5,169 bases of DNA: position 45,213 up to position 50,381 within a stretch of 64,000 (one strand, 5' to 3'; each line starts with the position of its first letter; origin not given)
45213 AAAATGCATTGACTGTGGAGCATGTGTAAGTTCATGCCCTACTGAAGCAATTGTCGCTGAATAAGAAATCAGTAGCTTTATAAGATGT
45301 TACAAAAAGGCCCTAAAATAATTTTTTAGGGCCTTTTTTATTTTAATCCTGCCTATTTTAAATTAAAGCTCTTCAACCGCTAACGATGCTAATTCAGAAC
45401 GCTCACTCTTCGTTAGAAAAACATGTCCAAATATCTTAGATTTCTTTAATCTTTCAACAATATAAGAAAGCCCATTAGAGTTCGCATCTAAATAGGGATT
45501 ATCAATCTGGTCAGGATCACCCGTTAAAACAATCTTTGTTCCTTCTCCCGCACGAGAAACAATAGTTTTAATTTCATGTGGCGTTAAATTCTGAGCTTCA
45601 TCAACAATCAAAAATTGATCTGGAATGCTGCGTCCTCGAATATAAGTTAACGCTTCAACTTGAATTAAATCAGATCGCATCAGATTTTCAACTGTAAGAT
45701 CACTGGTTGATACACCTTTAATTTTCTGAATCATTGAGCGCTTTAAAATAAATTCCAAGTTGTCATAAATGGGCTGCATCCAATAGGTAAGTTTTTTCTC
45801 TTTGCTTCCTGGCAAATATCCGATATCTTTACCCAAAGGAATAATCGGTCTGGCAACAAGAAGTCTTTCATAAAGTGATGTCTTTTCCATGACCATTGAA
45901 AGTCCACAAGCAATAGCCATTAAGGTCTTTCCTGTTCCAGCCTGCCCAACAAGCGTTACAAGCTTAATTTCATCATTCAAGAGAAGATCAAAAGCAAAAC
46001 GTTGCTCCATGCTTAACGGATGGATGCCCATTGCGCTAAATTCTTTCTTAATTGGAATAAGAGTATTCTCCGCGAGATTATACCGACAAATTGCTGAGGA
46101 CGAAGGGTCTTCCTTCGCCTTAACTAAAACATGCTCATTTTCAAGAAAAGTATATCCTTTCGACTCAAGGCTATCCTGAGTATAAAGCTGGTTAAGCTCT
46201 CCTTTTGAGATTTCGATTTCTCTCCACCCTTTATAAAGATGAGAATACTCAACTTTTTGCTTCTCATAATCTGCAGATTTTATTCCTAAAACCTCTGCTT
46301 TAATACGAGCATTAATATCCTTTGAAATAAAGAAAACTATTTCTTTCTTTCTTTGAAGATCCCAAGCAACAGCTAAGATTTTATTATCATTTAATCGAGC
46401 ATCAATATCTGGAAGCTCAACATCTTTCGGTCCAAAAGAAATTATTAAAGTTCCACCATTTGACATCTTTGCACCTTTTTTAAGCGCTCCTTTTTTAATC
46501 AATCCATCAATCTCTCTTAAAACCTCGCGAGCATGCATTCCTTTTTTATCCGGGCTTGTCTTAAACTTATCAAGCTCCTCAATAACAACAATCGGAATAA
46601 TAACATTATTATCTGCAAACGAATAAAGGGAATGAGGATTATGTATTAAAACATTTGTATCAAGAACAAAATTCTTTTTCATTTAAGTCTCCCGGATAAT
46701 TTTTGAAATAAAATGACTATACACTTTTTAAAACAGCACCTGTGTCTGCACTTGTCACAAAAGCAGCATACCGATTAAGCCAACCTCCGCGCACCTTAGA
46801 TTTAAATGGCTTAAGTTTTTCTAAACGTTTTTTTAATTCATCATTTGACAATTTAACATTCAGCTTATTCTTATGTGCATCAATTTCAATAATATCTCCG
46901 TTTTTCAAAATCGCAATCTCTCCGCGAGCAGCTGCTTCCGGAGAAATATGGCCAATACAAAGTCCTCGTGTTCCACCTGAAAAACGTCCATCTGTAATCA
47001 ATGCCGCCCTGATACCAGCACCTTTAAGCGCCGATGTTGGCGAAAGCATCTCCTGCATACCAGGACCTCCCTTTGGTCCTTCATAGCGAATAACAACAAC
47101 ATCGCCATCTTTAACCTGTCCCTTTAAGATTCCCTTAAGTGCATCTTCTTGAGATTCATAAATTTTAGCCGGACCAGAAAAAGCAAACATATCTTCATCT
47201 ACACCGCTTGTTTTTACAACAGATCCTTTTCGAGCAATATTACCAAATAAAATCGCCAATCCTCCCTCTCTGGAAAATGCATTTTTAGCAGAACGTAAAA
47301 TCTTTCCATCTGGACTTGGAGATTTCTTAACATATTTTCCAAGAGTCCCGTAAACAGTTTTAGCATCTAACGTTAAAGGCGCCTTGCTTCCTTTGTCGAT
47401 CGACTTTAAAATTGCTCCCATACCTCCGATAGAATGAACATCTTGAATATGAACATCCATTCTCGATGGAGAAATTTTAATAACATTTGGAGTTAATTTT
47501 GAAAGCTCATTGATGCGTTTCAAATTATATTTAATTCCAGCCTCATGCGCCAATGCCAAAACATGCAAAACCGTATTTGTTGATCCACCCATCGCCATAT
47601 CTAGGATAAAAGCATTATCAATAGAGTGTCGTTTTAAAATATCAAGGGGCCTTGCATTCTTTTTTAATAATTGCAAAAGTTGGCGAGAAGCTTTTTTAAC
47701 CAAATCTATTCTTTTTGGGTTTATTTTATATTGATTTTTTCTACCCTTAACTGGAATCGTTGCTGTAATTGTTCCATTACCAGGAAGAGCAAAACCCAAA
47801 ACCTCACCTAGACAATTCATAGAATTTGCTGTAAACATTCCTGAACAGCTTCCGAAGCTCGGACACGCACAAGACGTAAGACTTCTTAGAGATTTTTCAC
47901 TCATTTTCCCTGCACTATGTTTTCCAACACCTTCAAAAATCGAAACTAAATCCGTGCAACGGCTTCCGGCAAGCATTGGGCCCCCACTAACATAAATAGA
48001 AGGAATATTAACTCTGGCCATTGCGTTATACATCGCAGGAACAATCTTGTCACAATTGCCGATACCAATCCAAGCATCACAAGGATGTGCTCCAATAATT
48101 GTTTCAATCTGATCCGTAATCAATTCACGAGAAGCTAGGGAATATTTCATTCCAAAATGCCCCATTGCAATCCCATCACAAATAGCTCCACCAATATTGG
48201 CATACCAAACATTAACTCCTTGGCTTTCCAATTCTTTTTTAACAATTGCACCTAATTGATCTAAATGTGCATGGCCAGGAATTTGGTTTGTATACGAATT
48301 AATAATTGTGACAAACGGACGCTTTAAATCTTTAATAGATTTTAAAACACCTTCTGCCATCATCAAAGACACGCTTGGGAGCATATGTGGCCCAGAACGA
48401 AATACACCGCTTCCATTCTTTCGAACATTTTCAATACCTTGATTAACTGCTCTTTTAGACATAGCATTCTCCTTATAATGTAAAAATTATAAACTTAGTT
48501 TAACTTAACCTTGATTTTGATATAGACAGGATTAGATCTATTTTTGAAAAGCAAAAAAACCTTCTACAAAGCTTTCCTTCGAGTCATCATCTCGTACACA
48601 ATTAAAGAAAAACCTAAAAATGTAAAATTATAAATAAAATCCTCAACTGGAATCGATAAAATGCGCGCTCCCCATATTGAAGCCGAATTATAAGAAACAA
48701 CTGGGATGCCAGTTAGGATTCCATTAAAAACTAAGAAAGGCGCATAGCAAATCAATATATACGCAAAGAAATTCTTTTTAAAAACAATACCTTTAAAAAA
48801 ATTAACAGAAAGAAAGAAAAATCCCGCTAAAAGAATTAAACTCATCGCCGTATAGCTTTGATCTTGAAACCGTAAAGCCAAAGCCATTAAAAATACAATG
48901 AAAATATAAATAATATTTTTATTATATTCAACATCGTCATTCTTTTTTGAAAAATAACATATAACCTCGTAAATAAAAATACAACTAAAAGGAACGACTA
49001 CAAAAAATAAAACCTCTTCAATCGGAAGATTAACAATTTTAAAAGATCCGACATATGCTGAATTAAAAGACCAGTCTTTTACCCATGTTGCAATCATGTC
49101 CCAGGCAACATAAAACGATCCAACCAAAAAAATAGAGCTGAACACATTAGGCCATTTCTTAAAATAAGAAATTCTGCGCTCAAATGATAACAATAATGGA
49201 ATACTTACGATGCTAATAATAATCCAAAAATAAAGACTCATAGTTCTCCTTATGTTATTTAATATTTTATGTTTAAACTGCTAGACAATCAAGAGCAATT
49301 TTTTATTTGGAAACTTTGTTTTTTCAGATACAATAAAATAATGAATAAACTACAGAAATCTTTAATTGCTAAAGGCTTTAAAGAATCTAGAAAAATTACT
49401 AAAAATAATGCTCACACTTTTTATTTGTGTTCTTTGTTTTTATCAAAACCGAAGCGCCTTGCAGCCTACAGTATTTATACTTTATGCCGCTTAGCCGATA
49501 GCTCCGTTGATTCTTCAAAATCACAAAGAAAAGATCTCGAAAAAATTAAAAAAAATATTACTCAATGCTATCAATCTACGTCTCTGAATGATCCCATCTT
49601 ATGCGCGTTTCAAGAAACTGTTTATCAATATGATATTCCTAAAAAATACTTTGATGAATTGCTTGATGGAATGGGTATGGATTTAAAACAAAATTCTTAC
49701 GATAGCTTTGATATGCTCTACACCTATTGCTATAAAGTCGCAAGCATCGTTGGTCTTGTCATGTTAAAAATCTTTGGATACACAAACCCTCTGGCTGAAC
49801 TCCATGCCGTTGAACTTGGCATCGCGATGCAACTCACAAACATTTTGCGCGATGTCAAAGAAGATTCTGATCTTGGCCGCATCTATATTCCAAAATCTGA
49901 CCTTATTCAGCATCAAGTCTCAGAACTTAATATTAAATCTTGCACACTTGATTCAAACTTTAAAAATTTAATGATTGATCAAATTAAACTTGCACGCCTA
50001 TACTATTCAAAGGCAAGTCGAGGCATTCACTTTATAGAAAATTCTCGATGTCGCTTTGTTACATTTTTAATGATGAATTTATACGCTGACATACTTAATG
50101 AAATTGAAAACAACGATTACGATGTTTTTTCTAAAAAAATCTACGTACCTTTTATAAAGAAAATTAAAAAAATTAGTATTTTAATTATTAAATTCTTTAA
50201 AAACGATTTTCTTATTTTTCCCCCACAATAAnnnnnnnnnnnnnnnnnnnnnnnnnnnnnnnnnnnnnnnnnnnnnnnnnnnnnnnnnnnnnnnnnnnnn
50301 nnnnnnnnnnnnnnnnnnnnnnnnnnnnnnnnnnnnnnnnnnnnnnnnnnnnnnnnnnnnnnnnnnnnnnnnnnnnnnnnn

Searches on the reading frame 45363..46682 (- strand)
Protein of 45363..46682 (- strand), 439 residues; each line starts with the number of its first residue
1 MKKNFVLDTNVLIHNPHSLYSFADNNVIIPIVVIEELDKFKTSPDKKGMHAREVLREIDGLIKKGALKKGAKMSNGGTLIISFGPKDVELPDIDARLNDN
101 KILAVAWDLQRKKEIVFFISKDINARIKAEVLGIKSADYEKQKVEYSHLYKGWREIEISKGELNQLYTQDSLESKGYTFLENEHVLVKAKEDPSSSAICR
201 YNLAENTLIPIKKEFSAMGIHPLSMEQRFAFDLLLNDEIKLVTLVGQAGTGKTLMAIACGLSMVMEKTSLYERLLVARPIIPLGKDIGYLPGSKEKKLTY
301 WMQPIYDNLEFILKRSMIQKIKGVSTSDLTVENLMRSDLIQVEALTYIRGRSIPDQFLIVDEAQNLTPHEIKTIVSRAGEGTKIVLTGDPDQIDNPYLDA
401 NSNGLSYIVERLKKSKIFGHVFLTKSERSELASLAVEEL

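Call 67: search_protein_families(library=pfam, proteins=[window:45363-46682:-], max_evalue=0.00001)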
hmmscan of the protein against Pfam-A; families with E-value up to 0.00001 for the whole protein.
window:45363-46682:- (439 aa): 5 families
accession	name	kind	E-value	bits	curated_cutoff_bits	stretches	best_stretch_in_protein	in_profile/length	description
PF02562.22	PhoH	-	7.1e-48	163.3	27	1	220-427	2-190/205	PhoH-like protein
PF13638.12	PIN_4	-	1.2e-31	110.2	21.9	1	5-140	1-132/132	PIN domain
PF13604.12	AAA_30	-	4.7e-10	40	27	0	352-393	86-128/191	AAA domain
PF13245.12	AAA_19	-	6.1e-07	30.1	25.1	0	330-393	67-129/134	AAA domain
PF13401.12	AAA_22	-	6.7e-06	26.9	27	0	346-392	81-125/130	AAA domain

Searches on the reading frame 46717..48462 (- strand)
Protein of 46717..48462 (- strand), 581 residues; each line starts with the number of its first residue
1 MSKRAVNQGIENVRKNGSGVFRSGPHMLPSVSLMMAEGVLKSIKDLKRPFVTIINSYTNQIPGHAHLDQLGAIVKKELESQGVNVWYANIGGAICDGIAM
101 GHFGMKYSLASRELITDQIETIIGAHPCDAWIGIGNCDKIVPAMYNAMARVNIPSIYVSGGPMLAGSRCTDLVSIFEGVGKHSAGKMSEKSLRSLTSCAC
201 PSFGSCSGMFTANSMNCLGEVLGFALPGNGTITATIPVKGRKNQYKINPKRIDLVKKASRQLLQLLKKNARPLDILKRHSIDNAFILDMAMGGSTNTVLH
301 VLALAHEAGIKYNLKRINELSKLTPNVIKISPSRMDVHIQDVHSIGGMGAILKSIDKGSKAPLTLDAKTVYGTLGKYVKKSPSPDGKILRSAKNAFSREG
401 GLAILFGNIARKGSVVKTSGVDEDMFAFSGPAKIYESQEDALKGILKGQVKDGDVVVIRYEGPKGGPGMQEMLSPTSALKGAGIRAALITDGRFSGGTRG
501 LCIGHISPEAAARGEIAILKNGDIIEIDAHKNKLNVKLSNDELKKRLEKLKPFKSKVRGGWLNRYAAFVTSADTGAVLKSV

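Call 67: search_protein_families(library=pfam, proteins=[window:46717-48462:-], max_evalue=0.00001)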
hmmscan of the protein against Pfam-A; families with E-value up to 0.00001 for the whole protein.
window:46717-48462:- (581 aa): 2 families
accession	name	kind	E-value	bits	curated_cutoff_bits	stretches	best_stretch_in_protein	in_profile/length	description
PF00920.27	ILVD_EDD_N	-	4.4e-105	351.8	27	1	48-373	1-311/316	Dihydroxy-acid/6-phosphogluconate dehydratase N-terminal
PF24877.1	ILV_EDD_C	-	1.2e-73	247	27.7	1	387-576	1-191/191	Dihydroxy-acid/6-phosphogluconate dehydratase C-terminal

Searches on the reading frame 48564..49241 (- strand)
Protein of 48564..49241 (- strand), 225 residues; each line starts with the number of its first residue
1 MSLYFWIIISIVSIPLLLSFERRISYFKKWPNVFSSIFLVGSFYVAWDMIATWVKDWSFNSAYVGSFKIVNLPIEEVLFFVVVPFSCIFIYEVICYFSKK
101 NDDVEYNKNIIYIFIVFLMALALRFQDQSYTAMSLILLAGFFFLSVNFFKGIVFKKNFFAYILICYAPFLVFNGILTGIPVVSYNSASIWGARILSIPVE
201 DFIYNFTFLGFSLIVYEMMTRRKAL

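Call 68: search_protein_families(library=pfam, proteins=[window:48564-49241:-], max_evalue=0.00001)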
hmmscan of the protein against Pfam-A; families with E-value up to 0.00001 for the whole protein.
window:48564-49241:- (225 aa): 1 family
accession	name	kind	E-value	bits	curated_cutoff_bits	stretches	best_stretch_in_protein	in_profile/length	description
PF18916.5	Lycopene_cyc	-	2.8e-25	89.2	27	2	128-219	2-92/92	Lycopene cyclase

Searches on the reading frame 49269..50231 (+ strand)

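Call 68: search_protein_families(library=pfam, proteins=[window:49269-50231:+], max_evalue=0.00001)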
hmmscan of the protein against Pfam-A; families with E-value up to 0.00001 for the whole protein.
window:49269-50231:+ (320 aa): 1 family
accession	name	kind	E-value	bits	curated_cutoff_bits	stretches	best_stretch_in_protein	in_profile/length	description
PF00494.24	SQS_PSY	-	1.8e-69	234.8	26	1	46-294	3-260/263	Squalene/phytoene synthase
